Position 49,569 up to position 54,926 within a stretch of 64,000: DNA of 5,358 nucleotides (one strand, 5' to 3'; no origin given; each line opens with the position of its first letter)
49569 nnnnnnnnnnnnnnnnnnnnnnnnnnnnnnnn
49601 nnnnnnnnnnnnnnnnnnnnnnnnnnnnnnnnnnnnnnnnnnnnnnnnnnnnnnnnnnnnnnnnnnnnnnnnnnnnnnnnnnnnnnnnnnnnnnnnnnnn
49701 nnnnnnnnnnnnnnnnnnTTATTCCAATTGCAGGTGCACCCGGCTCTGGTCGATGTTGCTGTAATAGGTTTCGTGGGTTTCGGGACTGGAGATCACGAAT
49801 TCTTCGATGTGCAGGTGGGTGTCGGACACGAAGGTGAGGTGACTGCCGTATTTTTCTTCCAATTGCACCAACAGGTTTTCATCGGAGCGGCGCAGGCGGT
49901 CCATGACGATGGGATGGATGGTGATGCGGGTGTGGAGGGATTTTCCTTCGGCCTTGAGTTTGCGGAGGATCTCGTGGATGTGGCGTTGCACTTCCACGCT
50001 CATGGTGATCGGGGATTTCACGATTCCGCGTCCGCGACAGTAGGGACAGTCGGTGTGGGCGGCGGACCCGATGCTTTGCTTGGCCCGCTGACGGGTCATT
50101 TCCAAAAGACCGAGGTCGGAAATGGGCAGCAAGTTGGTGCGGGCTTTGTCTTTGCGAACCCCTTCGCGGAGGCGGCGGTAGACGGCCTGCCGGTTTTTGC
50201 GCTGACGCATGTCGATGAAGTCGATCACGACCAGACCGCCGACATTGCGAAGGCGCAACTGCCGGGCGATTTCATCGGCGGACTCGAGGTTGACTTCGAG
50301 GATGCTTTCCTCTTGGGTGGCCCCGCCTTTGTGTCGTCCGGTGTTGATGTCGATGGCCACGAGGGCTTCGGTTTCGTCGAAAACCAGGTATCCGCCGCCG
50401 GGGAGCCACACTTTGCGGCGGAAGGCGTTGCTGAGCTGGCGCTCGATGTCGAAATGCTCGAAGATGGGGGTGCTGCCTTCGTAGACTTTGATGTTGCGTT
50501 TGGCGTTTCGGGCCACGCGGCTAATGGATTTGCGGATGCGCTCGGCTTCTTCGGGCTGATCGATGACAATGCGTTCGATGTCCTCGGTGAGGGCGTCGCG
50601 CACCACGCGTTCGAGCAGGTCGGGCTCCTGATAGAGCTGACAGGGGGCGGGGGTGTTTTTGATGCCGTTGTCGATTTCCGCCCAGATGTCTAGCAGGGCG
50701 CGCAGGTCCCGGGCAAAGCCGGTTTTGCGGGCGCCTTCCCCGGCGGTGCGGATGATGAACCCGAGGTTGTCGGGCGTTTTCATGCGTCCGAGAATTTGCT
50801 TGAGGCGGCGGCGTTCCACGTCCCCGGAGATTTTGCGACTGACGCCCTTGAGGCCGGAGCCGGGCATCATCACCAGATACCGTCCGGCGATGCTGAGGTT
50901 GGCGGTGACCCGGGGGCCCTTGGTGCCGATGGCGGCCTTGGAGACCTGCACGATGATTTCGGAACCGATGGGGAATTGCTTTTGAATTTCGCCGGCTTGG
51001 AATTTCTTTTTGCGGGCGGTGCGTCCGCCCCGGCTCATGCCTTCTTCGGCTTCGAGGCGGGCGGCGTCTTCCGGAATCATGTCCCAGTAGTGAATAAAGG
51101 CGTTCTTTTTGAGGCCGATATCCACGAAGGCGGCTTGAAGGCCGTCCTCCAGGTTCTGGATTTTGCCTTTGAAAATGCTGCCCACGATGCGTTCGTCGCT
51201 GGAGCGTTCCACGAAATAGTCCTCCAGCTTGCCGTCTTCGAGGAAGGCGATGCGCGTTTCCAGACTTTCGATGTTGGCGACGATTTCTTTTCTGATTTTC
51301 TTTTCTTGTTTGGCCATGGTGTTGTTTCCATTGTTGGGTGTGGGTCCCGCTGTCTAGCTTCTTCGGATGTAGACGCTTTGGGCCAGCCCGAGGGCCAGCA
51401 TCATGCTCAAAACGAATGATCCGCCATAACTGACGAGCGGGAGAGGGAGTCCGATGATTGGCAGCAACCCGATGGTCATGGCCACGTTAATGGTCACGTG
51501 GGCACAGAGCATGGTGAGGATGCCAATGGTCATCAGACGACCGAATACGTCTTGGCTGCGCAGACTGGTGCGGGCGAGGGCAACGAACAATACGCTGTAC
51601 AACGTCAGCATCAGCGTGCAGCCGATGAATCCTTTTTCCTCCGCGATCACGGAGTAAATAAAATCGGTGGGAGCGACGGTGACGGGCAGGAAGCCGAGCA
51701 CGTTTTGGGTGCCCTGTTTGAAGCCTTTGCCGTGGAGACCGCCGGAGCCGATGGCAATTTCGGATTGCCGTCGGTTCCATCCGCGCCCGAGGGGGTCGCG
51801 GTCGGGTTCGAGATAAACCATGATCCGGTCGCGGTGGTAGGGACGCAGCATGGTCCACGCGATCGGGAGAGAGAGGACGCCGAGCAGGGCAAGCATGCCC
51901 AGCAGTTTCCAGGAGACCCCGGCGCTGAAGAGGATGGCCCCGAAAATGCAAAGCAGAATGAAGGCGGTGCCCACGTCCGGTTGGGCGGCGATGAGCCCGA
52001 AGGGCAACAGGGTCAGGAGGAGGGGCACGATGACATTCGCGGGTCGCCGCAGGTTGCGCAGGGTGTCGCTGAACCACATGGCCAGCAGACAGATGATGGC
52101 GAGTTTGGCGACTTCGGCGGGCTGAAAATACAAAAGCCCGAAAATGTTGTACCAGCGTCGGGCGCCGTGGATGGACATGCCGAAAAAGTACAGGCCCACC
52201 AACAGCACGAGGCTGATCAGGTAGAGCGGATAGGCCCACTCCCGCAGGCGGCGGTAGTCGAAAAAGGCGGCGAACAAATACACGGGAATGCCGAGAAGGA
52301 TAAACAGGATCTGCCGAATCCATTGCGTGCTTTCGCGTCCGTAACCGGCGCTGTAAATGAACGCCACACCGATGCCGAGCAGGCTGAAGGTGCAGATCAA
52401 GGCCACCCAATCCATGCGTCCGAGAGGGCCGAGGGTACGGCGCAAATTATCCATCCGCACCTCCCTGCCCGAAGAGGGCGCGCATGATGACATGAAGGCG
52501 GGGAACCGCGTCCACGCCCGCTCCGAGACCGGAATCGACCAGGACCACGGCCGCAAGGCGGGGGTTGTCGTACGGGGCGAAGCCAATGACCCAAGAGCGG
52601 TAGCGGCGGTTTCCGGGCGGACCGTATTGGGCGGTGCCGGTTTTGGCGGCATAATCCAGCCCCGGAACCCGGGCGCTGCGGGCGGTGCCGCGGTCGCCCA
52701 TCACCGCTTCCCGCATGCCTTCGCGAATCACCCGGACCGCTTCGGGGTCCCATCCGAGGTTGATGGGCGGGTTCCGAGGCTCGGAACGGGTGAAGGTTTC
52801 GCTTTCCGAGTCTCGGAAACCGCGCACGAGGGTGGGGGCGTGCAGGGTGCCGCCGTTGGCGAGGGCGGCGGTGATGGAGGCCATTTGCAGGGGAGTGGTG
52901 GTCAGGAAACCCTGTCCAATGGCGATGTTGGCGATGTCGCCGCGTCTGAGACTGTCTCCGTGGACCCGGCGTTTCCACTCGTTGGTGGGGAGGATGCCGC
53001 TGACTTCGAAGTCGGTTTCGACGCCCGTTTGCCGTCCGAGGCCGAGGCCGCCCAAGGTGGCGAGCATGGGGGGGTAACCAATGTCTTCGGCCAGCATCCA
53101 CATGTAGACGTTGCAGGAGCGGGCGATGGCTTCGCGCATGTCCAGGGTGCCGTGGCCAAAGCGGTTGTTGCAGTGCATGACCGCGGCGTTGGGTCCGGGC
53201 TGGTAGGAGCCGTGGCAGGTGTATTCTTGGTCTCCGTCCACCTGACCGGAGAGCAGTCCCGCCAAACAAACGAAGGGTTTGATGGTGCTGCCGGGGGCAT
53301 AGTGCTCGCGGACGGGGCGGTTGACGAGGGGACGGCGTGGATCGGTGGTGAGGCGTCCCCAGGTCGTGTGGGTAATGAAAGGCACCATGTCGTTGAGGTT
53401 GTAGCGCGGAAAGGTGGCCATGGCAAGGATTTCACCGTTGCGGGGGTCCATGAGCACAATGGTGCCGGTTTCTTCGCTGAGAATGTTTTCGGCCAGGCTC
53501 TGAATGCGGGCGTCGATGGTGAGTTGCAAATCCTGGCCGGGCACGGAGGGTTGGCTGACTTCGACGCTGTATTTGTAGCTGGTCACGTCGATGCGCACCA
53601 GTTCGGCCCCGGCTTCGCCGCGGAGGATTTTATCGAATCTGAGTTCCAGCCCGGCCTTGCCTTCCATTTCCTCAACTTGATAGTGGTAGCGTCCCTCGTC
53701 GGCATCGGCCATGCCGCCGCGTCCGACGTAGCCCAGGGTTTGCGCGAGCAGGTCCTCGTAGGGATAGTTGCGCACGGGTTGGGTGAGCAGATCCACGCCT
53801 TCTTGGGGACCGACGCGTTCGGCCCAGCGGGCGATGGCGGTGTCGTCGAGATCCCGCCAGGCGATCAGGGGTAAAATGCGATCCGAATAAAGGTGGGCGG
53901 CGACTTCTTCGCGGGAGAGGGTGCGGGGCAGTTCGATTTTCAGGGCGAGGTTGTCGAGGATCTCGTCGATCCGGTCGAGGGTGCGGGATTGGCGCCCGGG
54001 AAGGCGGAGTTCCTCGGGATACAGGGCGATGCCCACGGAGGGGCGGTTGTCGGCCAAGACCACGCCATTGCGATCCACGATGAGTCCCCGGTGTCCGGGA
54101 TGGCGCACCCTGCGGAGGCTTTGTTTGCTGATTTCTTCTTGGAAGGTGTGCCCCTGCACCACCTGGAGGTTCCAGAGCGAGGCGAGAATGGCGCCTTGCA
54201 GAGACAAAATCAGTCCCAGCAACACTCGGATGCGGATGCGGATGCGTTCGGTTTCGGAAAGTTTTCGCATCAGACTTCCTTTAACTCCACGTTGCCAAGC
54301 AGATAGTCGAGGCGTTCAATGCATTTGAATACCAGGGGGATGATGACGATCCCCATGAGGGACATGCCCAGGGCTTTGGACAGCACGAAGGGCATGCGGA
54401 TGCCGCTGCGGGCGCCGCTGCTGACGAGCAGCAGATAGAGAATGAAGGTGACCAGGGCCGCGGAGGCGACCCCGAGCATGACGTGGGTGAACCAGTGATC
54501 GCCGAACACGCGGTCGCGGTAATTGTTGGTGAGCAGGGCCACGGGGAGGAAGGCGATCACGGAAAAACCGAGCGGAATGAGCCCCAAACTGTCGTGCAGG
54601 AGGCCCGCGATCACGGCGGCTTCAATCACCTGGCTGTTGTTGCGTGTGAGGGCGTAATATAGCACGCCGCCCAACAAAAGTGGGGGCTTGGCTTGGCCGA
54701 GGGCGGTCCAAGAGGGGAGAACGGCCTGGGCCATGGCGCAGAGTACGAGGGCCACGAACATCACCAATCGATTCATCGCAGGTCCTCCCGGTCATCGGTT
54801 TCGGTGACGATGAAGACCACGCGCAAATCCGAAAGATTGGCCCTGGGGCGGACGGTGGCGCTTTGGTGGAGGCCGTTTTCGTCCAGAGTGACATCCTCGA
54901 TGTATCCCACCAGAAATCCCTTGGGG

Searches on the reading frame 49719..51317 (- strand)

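Call 12: search_protein_families(library=pfam, proteins=[window:49719-51317:-], max_evalue=0.001)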
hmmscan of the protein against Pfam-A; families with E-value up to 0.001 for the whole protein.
window:49719-51317:- (532 aa): 2 families
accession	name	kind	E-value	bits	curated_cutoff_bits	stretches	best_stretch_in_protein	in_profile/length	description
PF10150.14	RNase_E_G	-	4e-100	335.2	25.5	1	142-411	1-269/270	Ribonuclease E/G family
PF20833.2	RNase_E_G_Thio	-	2.3e-07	31.3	26.8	1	424-510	2-84/86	RNase E/G, Thioredoxin-like domain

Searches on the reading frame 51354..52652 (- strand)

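Call 12: search_protein_families(library=pfam, proteins=[window:51354-52652:-], max_evalue=0.001)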
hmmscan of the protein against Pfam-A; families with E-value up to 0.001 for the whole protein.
window:51354-52652:- (432 aa): 1 family
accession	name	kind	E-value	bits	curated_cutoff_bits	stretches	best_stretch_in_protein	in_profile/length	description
PF01098.24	FTSW_RODA_SPOVE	-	1.3e-87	294.6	26.4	1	85-427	4-350/356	Cell cycle protein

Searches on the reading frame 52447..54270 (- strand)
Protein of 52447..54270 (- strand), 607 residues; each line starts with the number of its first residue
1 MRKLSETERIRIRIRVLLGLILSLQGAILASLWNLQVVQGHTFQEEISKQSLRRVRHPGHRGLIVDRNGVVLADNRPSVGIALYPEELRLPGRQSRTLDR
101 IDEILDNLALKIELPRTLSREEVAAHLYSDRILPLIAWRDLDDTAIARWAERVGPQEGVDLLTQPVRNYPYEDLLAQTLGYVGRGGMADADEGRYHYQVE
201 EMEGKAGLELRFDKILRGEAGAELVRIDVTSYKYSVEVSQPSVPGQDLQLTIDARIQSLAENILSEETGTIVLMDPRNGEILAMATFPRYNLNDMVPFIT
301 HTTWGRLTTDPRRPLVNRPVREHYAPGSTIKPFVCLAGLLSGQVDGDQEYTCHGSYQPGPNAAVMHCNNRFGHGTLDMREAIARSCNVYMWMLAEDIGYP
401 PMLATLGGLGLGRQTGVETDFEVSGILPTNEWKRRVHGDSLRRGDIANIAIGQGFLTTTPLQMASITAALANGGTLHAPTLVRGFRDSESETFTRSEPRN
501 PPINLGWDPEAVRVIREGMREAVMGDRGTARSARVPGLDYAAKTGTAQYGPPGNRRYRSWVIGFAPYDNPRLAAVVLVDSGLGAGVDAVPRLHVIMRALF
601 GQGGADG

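Call 12: search_protein_families(library=pfam, proteins=[window:52447-54270:-], max_evalue=0.001)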
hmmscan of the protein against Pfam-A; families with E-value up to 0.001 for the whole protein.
window:52447-54270:- (607 aa): 2 families
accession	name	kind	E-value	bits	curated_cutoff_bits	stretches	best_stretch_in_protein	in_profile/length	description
PF00905.27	Transpeptidase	-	2.5e-64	217.8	22.1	1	269-585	1-287/299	Penicillin binding protein transpeptidase domain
PF03717.20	PBP_dimer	-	7.3e-26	92.1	24.4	1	58-228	3-170/180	Penicillin-binding Protein dimerisation domain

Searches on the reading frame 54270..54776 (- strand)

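Call 83: search_protein_families(library=pfam, proteins=[window:54270-54776:-], max_evalue=0.001)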
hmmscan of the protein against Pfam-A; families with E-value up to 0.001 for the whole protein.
window:54270-54776:- (168 aa): 1 family
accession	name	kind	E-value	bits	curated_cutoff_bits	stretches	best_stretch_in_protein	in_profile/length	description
PF04093.17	MreD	-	2.1e-07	31.6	24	1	3-150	6-152/158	rod shape-determining protein MreD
